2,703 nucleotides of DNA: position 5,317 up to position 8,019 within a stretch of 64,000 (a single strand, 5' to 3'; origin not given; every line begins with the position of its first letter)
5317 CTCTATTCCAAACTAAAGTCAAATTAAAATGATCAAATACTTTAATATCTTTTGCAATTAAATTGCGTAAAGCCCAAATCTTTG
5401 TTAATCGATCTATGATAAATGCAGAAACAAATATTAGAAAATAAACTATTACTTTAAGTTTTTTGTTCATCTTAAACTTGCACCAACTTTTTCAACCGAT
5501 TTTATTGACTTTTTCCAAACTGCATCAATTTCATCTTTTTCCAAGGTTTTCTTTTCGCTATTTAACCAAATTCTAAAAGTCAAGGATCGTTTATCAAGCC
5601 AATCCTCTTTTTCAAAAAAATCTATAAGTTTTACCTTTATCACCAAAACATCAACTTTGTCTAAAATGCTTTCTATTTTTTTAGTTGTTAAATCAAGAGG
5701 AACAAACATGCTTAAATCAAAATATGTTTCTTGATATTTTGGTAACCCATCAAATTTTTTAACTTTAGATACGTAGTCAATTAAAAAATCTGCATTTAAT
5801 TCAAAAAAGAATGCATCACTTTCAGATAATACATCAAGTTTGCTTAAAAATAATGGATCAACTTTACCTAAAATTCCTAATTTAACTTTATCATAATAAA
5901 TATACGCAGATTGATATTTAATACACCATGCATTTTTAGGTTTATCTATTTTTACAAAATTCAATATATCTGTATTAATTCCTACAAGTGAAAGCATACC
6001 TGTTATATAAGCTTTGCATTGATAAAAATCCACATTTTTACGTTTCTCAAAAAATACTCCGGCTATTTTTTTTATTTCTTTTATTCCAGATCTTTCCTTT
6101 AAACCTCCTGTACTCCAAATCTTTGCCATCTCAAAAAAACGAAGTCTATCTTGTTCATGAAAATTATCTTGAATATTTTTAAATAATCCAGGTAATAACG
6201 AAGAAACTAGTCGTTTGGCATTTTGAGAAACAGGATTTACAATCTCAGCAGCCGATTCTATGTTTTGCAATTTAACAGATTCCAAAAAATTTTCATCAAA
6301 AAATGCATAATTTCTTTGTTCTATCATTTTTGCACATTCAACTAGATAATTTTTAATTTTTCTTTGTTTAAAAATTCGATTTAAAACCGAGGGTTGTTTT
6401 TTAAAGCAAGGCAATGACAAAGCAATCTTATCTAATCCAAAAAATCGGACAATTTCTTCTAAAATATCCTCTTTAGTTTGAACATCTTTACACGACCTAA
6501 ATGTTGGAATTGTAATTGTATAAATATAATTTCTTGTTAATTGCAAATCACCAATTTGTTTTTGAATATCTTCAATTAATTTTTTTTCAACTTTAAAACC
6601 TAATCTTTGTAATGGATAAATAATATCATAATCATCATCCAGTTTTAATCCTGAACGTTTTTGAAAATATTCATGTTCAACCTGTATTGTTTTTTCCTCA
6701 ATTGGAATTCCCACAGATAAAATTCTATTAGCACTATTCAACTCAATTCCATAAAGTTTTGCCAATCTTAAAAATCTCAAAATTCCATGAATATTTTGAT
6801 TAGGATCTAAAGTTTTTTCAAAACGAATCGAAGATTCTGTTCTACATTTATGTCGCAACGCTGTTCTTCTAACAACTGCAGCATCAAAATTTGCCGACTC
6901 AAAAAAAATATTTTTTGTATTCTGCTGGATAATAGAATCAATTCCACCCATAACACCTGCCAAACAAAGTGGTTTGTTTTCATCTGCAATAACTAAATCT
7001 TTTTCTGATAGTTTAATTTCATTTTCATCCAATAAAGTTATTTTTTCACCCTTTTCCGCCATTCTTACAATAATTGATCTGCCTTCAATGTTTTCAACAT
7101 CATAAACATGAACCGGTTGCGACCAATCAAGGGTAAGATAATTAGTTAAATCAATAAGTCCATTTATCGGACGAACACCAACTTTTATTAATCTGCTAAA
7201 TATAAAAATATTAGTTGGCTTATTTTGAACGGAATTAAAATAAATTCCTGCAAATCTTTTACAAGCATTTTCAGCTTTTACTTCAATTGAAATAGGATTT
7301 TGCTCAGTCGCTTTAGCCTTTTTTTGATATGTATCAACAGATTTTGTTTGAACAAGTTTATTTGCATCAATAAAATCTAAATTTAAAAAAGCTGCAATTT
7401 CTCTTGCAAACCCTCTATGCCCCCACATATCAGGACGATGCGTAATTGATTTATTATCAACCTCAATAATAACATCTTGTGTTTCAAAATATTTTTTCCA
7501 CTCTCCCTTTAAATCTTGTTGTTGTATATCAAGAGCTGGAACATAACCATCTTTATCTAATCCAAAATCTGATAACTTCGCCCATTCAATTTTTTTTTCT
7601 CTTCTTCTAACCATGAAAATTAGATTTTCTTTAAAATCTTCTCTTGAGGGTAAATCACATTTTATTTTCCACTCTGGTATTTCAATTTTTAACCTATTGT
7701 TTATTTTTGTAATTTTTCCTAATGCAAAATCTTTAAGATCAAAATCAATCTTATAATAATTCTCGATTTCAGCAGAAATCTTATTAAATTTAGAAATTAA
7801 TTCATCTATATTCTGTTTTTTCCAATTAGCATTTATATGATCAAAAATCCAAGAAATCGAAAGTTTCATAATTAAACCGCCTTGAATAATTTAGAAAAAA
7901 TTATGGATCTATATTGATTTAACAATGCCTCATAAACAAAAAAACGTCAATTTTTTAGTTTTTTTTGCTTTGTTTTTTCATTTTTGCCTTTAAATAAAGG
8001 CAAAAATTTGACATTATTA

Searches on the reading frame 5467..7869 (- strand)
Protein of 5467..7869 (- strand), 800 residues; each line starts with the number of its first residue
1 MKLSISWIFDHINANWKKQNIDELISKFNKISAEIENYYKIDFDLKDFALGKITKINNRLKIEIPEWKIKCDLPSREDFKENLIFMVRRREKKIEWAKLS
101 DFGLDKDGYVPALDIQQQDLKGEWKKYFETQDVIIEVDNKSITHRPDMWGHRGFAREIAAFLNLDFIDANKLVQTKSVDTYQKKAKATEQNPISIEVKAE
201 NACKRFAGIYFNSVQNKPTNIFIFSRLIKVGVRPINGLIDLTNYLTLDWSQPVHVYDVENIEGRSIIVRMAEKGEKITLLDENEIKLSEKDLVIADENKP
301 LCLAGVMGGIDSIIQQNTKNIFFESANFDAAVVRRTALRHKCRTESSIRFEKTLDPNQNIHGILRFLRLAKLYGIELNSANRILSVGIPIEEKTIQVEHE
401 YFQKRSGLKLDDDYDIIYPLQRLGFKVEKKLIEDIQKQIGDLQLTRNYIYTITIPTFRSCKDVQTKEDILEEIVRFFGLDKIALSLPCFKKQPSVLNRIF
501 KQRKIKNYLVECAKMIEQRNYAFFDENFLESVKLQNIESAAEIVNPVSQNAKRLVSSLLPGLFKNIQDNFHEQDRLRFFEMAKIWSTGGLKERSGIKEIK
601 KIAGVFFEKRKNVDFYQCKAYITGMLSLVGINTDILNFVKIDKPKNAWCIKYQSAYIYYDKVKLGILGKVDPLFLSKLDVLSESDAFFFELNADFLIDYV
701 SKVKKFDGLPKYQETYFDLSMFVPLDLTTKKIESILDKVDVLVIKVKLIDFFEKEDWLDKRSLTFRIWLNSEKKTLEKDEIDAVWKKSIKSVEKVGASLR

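Call 86: search_protein_families(library=pfam, proteins=[window:5467-7869:-], max_evalue=0.00001)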
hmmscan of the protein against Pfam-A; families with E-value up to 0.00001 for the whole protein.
window:5467-7869:- (800 aa): 4 families
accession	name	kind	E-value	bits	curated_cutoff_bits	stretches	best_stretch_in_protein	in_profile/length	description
PF03483.22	B3_4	-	9.6e-53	178.8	29.3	1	202-369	1-168/174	B3/4 domain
PF17759.6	tRNA_synthFbeta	-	8.7e-27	94.4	22.4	1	491-692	10-213/214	Phenylalanyl tRNA synthetase beta chain CLM domain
PF03147.19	FDX-ACB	-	4.9e-14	53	31.1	1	710-800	1-94/94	Ferredoxin-fold anticodon binding domain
PF03484.21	B5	-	3.6e-09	37.1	28.6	1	395-478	1-66/67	tRNA synthetase B5 domain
